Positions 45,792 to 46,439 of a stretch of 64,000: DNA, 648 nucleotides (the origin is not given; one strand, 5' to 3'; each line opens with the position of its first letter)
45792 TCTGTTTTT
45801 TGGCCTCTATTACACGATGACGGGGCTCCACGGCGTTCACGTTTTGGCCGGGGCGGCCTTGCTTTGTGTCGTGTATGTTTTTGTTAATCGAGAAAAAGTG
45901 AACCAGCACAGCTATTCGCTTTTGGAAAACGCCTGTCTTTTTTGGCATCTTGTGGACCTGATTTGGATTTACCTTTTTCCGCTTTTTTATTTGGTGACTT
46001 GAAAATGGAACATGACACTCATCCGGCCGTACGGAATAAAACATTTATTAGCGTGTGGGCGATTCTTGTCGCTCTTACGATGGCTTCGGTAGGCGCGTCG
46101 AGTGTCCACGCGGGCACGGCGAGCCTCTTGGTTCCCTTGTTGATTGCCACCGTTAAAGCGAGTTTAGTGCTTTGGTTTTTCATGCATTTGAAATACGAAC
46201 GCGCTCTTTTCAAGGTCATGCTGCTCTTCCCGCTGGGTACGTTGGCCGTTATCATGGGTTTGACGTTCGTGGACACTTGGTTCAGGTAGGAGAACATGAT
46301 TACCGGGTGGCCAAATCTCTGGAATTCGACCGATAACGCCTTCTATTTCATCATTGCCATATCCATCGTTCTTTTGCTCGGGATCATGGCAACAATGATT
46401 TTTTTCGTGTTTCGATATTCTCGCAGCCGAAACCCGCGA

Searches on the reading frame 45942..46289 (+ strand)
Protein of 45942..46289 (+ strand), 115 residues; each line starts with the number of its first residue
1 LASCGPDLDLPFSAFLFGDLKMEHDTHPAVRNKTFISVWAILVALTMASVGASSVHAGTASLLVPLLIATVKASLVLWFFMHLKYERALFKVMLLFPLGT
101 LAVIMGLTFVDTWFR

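Call 58: search_protein_families(library=pfam, proteins=[window:45942-46289:+], max_evalue=0.000001)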
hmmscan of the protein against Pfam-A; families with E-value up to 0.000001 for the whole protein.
window:45942-46289:+ (115 aa): 1 family
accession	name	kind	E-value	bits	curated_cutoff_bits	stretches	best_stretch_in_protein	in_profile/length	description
PF03626.19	COX4_pro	-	3.7e-15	56.5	28.9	1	38-105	3-71/72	Prokaryotic Cytochrome C oxidase subunit IV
